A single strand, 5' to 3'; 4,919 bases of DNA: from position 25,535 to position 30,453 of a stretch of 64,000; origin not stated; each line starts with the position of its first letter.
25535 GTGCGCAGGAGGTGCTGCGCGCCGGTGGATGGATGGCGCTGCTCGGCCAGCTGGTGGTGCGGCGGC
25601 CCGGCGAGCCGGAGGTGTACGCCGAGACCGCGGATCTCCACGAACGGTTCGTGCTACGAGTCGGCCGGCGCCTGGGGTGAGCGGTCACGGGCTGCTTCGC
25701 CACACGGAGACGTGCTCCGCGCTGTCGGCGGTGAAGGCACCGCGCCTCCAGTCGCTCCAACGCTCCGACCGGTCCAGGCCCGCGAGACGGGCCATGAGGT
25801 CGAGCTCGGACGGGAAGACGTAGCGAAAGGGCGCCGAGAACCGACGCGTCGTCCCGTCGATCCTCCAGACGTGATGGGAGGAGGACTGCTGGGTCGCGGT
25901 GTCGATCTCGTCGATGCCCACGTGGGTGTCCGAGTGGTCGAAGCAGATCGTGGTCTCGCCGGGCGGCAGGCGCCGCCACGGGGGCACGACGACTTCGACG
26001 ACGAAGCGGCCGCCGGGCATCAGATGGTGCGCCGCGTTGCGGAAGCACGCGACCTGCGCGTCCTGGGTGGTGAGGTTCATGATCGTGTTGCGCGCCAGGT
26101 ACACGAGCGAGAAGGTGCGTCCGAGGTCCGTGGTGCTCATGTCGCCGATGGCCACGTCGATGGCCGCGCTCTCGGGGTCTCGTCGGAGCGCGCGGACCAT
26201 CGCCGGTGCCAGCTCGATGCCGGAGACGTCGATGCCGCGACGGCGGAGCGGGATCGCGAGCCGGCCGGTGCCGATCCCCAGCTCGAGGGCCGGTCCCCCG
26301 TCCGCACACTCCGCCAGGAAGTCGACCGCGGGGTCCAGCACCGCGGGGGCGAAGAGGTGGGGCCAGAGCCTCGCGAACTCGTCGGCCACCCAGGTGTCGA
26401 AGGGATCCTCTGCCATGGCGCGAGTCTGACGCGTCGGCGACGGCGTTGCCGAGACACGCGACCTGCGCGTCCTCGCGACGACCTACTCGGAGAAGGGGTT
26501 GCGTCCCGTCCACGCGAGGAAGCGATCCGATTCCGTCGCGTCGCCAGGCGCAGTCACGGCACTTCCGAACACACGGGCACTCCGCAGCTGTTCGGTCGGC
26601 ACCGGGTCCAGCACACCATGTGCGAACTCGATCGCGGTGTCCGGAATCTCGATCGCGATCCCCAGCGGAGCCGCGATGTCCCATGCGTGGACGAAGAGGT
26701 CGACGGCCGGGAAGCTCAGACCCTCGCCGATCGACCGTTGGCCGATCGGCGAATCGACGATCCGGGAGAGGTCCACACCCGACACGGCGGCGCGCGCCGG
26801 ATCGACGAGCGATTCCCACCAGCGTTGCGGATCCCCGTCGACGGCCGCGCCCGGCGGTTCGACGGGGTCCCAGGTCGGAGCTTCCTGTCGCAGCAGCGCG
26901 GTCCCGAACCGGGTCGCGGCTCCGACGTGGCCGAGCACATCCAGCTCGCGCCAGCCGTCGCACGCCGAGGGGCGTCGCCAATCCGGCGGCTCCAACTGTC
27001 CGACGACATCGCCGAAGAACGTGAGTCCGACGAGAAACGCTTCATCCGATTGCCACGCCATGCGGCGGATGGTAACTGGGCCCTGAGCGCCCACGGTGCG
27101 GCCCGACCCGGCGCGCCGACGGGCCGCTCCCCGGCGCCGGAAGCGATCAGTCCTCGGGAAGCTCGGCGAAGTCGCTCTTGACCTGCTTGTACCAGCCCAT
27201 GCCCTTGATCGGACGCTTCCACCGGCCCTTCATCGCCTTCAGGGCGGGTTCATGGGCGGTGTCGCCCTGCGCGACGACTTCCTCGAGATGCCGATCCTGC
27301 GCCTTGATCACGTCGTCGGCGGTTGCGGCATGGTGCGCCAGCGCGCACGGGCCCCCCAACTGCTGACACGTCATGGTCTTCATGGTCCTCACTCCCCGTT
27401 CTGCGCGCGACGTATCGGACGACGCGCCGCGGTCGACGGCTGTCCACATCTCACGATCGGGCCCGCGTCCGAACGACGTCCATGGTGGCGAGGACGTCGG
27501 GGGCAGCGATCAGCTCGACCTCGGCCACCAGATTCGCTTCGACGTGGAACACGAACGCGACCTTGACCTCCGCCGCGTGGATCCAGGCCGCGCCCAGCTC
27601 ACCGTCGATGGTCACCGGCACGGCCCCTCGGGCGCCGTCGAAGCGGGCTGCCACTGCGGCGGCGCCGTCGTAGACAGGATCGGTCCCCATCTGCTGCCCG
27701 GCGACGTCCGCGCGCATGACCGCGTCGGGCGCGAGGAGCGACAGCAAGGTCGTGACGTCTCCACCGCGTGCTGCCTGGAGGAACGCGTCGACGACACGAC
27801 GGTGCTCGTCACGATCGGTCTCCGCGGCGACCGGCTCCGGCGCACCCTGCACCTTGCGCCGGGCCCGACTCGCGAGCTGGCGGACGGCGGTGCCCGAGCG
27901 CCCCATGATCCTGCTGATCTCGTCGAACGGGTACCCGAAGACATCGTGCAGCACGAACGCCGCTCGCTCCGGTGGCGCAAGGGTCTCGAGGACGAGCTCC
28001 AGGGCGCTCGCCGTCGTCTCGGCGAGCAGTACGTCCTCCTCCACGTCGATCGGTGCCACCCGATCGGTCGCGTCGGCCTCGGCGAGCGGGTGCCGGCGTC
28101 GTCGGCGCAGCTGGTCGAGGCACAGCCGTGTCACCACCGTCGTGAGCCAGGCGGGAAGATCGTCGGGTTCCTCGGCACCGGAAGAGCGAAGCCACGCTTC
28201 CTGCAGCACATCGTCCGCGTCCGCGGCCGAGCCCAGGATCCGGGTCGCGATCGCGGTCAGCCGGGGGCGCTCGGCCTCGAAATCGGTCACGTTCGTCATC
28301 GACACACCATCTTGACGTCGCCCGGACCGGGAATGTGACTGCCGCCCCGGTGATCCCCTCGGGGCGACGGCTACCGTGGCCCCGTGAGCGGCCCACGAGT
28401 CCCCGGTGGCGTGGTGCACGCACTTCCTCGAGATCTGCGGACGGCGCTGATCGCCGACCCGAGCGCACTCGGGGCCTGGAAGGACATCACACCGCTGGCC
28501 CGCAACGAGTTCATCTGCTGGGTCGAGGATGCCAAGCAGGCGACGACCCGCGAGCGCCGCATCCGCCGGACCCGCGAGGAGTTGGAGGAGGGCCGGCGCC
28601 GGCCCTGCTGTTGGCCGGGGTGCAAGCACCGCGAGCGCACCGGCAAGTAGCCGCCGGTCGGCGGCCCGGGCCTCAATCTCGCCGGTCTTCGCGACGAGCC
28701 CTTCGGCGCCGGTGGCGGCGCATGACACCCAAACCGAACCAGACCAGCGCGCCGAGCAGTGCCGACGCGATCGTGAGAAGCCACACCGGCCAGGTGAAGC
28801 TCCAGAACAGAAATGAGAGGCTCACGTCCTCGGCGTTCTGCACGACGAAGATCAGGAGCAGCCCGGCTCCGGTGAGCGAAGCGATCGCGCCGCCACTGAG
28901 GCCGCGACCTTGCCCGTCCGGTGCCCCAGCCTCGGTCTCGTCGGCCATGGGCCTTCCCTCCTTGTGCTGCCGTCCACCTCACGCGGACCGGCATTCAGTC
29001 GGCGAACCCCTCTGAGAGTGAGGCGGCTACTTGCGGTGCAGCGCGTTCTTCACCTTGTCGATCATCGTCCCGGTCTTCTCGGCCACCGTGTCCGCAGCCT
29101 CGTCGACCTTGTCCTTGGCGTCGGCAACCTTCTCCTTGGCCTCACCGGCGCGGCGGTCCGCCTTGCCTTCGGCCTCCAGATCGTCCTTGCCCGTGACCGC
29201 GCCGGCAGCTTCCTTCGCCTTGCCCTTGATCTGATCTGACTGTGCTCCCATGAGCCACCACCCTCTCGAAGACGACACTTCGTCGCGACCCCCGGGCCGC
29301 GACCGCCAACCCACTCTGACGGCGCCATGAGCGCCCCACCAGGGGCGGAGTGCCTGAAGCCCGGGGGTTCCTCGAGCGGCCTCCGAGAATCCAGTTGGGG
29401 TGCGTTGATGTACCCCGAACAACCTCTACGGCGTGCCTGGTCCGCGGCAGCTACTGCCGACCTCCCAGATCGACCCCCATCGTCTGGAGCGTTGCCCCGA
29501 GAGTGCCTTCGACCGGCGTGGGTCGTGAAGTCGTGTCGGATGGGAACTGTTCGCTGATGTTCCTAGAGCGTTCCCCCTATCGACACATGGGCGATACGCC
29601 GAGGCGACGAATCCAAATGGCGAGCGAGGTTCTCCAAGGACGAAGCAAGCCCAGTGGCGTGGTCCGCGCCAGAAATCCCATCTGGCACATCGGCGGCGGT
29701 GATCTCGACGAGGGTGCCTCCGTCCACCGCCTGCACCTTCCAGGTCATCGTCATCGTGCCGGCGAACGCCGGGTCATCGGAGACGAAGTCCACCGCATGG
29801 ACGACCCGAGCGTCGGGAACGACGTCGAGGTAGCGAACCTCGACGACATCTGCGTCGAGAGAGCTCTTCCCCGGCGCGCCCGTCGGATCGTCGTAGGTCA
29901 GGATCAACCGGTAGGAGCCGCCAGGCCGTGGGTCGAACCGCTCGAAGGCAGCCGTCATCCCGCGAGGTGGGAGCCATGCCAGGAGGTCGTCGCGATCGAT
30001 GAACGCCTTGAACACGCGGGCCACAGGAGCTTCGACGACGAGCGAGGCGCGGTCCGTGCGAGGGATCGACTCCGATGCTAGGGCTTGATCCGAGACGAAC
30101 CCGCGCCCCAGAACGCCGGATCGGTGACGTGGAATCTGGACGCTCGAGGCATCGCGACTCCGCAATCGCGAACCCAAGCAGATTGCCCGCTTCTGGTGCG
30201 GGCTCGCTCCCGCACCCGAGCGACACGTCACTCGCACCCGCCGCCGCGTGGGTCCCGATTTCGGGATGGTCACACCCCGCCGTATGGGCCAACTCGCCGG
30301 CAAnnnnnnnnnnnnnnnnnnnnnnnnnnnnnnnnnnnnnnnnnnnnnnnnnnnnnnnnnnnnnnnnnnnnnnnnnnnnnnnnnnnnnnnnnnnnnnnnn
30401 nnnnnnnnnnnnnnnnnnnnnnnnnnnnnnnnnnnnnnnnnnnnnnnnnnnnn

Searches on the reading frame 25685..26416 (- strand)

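Call 15: search_protein_families(library=pfam, proteins=[window:25685-26416:-])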
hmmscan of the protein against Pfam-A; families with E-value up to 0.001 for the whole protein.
window:25685-26416:- (243 aa): 4 families
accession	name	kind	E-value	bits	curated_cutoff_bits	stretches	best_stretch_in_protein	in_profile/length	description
PF13649.12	Methyltransf_25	-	4.7e-12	46.9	27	1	44-136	2-97/97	Methyltransferase domain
PF08241.18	Methyltransf_11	-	7.3e-09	36.6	21.2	1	44-140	1-95/95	Methyltransferase domain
PF08242.18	Methyltransf_12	-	9.8e-08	33.1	30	1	44-138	1-98/98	Methyltransferase domain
PF13489.12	Methyltransf_23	-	2.8e-07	30.9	27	1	25-147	7-123/164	Methyltransferase domain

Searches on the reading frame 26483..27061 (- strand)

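Call 15: search_protein_families(library=pfam, proteins=[window:26483-27061:-])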
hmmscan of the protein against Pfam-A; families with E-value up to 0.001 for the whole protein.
window:26483-27061:- (192 aa): 1 family
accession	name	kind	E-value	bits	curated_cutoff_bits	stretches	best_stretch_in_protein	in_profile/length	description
PF11716.13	MDMPI_N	-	1.9e-10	42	24.2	1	15-130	7-140/140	Mycothiol maleylpyruvate isomerase N-terminal domain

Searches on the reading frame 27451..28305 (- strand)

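Call 15: search_protein_families(library=pfam, proteins=[window:27451-28305:-])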
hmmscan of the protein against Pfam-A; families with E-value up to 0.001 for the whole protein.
window:27451-28305:- (284 aa): 5 families
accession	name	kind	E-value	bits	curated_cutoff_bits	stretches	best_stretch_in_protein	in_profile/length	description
PF04542.20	Sigma70_r2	-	1.9e-14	53.6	24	1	9-71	2-70/71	Sigma-70 region 2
PF08281.18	Sigma70_r4_2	-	5.9e-14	51.9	25.7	1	101-151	3-53/54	Sigma-70, region 4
PF04545.22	Sigma70_r4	-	9.9e-07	28.6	24.1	1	105-153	1-49/50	Sigma-70, region 4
PF22233.2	PhyR_sigma-like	-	0.00021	21.5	27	1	106-151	1-46/50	Response regulator PhyR, sigma-like domain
PF12680.13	SnoaL_2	-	0.00038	21.5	27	1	172-230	1-51/102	SnoaL-like domain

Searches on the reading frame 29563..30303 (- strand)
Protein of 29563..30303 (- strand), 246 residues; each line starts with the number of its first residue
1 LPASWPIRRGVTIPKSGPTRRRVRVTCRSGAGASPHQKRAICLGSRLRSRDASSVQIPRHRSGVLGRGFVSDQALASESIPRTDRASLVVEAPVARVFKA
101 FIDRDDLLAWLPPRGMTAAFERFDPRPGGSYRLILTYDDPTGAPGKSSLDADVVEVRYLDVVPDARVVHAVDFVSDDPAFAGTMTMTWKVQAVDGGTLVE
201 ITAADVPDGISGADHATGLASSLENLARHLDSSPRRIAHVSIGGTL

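Call 16: search_protein_families(library=pfam, proteins=[window:29563-30303:-])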
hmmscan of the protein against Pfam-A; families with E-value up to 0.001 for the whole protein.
window:29563-30303:- (246 aa): 2 families
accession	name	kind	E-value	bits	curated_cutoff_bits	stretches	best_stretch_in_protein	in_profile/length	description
PF08327.17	AHSA1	-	2.3e-17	63.8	22.1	1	92-230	2-124/125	Activator of Hsp90 ATPase homolog 1-like protein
PF10604.15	Polyketide_cyc2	-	7.1e-05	23.6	27.4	1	87-228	7-139/142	Polyketide cyclase / dehydrase and lipid transport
